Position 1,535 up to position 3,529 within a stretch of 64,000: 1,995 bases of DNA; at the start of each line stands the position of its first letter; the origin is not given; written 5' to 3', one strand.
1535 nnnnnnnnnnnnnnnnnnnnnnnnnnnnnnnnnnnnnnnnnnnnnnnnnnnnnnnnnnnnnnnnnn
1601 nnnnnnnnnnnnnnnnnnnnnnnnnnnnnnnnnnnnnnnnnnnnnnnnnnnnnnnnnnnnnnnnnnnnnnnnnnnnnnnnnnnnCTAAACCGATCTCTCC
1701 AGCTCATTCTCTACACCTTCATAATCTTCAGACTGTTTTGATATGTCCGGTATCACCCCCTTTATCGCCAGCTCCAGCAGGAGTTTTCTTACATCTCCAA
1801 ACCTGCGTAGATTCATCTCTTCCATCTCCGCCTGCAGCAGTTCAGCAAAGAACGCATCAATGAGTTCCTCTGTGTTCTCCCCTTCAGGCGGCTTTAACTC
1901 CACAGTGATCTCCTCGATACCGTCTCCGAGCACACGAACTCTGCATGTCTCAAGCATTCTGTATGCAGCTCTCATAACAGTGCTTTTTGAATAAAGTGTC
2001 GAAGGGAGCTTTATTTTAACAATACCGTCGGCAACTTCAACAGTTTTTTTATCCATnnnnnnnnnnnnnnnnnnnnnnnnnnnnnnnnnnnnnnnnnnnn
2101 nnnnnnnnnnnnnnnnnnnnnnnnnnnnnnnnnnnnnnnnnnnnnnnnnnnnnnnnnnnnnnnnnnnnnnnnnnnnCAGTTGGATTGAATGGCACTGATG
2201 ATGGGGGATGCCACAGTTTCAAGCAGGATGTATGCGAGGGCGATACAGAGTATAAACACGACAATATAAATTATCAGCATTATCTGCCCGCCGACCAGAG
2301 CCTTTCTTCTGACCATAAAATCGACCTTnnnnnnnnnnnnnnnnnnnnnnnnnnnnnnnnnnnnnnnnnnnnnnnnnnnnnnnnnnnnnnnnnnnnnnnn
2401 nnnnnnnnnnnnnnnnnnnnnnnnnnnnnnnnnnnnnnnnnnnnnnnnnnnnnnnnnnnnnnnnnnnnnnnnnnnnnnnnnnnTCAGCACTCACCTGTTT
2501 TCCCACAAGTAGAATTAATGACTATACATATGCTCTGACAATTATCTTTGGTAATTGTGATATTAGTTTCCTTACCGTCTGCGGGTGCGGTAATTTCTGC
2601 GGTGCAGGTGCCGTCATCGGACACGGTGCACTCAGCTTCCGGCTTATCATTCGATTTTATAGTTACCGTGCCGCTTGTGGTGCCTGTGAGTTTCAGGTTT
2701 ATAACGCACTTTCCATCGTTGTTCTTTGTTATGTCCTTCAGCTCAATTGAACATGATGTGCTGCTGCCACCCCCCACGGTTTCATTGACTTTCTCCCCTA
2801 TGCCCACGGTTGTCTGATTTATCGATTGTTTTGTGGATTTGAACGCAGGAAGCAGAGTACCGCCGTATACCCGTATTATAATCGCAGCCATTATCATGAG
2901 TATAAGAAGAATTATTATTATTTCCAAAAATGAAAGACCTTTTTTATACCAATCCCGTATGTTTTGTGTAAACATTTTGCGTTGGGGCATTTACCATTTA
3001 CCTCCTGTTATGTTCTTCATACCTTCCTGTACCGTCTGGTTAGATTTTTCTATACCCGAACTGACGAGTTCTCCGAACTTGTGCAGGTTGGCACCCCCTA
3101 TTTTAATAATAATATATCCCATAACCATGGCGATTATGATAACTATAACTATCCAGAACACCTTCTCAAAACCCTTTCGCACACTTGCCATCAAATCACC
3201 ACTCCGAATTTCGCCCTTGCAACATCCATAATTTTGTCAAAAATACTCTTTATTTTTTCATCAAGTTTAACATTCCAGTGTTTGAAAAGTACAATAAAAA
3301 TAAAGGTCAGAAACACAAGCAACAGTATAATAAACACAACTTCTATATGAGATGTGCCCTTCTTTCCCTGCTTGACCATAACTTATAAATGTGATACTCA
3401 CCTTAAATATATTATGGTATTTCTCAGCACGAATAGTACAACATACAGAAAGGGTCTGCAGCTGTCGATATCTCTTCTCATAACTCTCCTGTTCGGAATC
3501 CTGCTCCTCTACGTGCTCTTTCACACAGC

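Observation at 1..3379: Nine co-directional, tightly coupled minus-strand genes: pilin-like class III signal proteins, a Trp-repeat peptide, and tandem radical SAM enzymes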

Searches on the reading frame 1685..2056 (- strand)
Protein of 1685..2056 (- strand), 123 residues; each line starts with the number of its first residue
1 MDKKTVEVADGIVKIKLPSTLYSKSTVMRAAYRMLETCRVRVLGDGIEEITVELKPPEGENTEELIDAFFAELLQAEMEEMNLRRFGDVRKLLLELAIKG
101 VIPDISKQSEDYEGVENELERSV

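Call 5: search_protein_families(library=ncbifam, max_evalue=0.1, proteins=[window:1685-2056:-])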
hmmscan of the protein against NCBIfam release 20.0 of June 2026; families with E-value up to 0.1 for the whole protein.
window:1685-2056:- (123 aa): 2 families
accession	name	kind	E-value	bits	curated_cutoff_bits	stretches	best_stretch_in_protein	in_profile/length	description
TIGR03976.1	chp_LLNDYxLRE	equivalog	5.2e-08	33.2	50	1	19-100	3-86/90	His-Xaa-Ser system protein HxsD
NF038315.1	HxsD_rel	equivalog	0.019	15.2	41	1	15-69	1-53/62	HxsD-like protein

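Call 6: search_protein_families(library=pfam, max_evalue=0.1, proteins=[window:1685-2056:-])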
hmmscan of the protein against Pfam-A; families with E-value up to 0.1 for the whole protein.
window:1685-2056:- (123 aa): 1 family
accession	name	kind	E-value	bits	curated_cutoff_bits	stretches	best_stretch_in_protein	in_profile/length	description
PF18046.7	FKBP26_C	-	0.074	13.7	27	0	2-21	19-38/72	FKBP26_C-terminal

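Call 49: search_protein_families(library=padloc, max_evalue=0.01, proteins=[window:1685-2056:-])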
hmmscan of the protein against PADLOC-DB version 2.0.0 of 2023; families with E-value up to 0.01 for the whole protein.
window:1685-2056:- (123 aa): 0 families

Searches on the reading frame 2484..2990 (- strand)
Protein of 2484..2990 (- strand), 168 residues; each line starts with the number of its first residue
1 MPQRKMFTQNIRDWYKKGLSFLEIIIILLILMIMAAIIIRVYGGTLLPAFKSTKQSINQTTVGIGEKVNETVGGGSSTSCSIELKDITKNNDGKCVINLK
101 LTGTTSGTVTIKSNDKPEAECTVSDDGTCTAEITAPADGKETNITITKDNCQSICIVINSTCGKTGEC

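Call 5: search_protein_families(library=ncbifam, max_evalue=0.1, proteins=[window:2484-2990:-])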
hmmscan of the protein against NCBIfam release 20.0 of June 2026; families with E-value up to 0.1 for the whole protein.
window:2484-2990:- (168 aa): 2 families
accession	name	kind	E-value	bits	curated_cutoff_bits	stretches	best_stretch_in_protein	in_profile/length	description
NF007660.0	PRK10332.1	equivalog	0.0039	17.7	86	0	132-167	62-97/107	prepilin-type N-terminal cleavage/methylation domain-containing protein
TIGR04408.1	LptG_lptG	equivalog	0.08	11.6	240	1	18-66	91-139/351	LPS export ABC transporter permease LptG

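Call 6: search_protein_families(library=pfam, max_evalue=0.1, proteins=[window:2484-2990:-])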
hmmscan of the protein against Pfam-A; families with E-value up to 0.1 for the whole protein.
window:2484-2990:- (168 aa): 3 families
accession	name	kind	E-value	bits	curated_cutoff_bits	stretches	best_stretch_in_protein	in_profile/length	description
PF14352.11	DUF4402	-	0.042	14.9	25.2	1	88-140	15-68/129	Domain of unknown function (DUF4402)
PF24170.1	Fn3-II_PB4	-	0.078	13.7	27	0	48-94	5-58/95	Straight fiber protein PB4 second Fn3-like domain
PF07963.17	N_methyl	-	0.081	13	21.2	0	16-38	4-26/27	Prokaryotic N-terminal methylation motif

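Call 49: search_protein_families(library=padloc, max_evalue=0.01, proteins=[window:2484-2990:-])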
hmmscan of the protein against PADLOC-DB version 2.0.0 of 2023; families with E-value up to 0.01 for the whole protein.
window:2484-2990:- (168 aa): 0 families

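Call 73: predict_structure(protein=window:2484-2990:-)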
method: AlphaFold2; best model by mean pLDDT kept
length: 168 residues; sequences in the alignment: 1
mean_pLDDT: 61.9   pTM: 0.41
mean pLDDT of the five models: 61.9, 60.0, 59.3, 56.2, 53.2
residues with pLDDT >= 90: 6; 70-90: 27; 50-70: 105; < 50: 30
segments of 3 or more residues with pLDDT < 50: 47-59, 71-76, 150-152, 163-168
pLDDT, mean of each block of 10 residues (from residue 1): 57 64 88 87 58 41 55 48 69 69 65 63 67 63 60 53 41
secondary structure, 60 per line:
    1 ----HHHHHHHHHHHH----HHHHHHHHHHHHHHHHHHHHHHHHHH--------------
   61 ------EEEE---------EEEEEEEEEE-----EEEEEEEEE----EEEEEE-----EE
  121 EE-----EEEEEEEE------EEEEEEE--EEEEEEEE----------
elements in order: H5-16 H21-46 E67-70 E80-89 E95-103 E108-113 E119-122 E128-135 E142-148 E151-158

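Call 75: fold_search(model_id=the predicted structure, library=pdb)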
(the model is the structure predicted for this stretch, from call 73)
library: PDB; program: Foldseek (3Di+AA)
matches with E <= 10: 828; with E <= 0.001: 0
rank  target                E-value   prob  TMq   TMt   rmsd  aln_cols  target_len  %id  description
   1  4bd4_D                6.4e-02  0.96  0.33  0.47   6.0       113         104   12  Monomeric Human Cu,Zn Superoxide dismutase, loops IV and VII deleted, apo form, mutant H43F (released 2013-02-27)
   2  4bd4_A                6.7e-02  0.90  0.31  0.42   9.9       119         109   12  Monomeric Human Cu,Zn Superoxide dismutase, loops IV and VII deleted, apo form, mutant H43F (released 2013-02-27)
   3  6ncz_A                7.1e-02  1.00  0.35  0.12   3.7        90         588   11  Crystal structure of hybrid beta-glucuronidase/beta-galacturonidase from Fusicatenibacter saccharivorans bound to phen (released 2019-02-20)
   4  6egu_B                1.0e-01  0.99  0.37  0.16   4.4        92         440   16  Structure of RVFV envelope protein Gc in postfusion conformation in complex with 1,2-dipropionyl-sn-glycero-3-phosphoc (released 2017-11-01)
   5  6ncy_A                1.1e-01  0.99  0.36  0.11   3.6        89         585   10  Crystal structure of hybrid beta-glucuronidase/beta-galacturonidase from Fusicatenibacter saccharivorans (released 2019-02-20)
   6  3s0p_G                1.1e-01  0.89  0.32  0.41   7.1       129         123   12  Copper-reconstituted Tomato Chloroplast Superoxide Dismutase (released 2012-06-27)
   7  4bd4_F                1.2e-01  0.93  0.34  0.49   5.8       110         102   14  Monomeric Human Cu,Zn Superoxide dismutase, loops IV and VII deleted, apo form, mutant H43F (released 2013-02-27)
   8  3gzp_C                1.3e-01  0.85  0.32  0.40   6.8       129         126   12  HUMAN SOD1 G93A Metal-free Variant (released 2009-10-13)
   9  4bd4_G                1.3e-01  0.80  0.30  0.41   6.3       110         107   13  Monomeric Human Cu,Zn Superoxide dismutase, loops IV and VII deleted, apo form, mutant H43F (released 2013-02-27)
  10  6egu_C                1.4e-01  0.99  0.37  0.16   4.4        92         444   16  Structure of RVFV envelope protein Gc in postfusion conformation in complex with 1,2-dipropionyl-sn-glycero-3-phosphoc (released 2017-11-01)
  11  4hjc                  1.4e-01  0.97  0.36  0.16   4.6        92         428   15  Crystal structure of glycoprotein C from Rift Valley Fever Virus (non-glycosylated) (released 2013-01-16)
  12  8idz_A                1.5e-01  0.80  0.29  0.09   6.3       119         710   16  Beta-glucosidase BglPcC1 (released 2024-02-21)
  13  4bd4_I                1.7e-01  0.80  0.30  0.44   6.4       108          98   14  Monomeric Human Cu,Zn Superoxide dismutase, loops IV and VII deleted, apo form, mutant H43F (released 2013-02-27)
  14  8gsq_G                1.8e-01  0.80  0.32  0.38   7.8       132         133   12  Structure based studies reveal an atypical antipsychotic drug candidate - Paliperidone as a potent hSOD1 modulator wit (released 2023-06-14)
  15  5yow_A                1.9e-01  0.99  0.38  0.17   3.8        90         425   16  The post-fusion structure of the Heartland virus Gc glycoprotein (released 2017-11-22)
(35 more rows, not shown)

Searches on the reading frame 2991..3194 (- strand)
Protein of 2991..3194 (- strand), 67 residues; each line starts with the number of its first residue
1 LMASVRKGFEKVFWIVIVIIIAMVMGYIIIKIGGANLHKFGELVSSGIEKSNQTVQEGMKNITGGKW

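Call 5: search_protein_families(library=ncbifam, max_evalue=0.1, proteins=[window:2991-3194:-])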
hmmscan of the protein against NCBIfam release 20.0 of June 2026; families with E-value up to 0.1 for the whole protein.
window:2991-3194:- (67 aa): 0 families

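Call 6: search_protein_families(library=pfam, max_evalue=0.1, proteins=[window:2991-3194:-])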
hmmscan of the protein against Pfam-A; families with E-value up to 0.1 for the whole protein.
window:2991-3194:- (67 aa): 3 families
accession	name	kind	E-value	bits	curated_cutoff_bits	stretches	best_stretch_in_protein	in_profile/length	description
PF09964.14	DUF2198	-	0.00011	22.6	25.7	1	2-31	35-64/72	Uncharacterized protein conserved in bacteria (DUF2198)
PF05620.16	TMEM208_SND2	-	0.0049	17.2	22.9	1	8-62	43-97/167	SRP-independent targeting protein 2/TMEM208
PF02411.20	MerT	-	0.098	13.1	32.9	0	2-29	84-112/116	MerT mercuric transport protein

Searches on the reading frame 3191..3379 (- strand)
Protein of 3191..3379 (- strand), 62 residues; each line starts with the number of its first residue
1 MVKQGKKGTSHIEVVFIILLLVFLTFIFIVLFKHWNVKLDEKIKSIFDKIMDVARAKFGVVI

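Call 5: search_protein_families(library=ncbifam, max_evalue=0.1, proteins=[window:3191-3379:-])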
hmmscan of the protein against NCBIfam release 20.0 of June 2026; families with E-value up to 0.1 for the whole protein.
window:3191-3379:- (62 aa): 4 families
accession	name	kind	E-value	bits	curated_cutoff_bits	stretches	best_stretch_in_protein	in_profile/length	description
TIGR01657.1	P-ATPase-V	hypoth_equivalog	0.045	11.2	618.25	1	13-44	14-45/1055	ATP13A2 family polyamine export P-type ATPase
NF007061.0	PRK09506.1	equivalog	0.072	10.8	1120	1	16-56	62-103/825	bifunctional glycosyl transferase/transpeptidase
TIGR02209.1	ftsL_broad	equivalog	0.073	13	42.45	1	14-51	4-41/85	cell division protein FtsL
NF005269.0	PRK06771.1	equivalog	0.08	13.6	90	1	16-54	4-43/97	hypothetical protein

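Call 6: search_protein_families(library=pfam, max_evalue=0.1, proteins=[window:3191-3379:-])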
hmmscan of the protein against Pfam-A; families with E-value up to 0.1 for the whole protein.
window:3191-3379:- (62 aa): 2 families
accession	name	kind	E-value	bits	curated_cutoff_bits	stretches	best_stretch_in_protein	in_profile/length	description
PF23143.1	2TM_P5A-ATPase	-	0.00083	19.8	27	1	10-41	31-62/70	P5A-ATPase, transmembrane helical hairpin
PF17561.7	TssO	-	0.081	13.5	29.2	0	14-47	11-44/148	Type VI secretion system, TssO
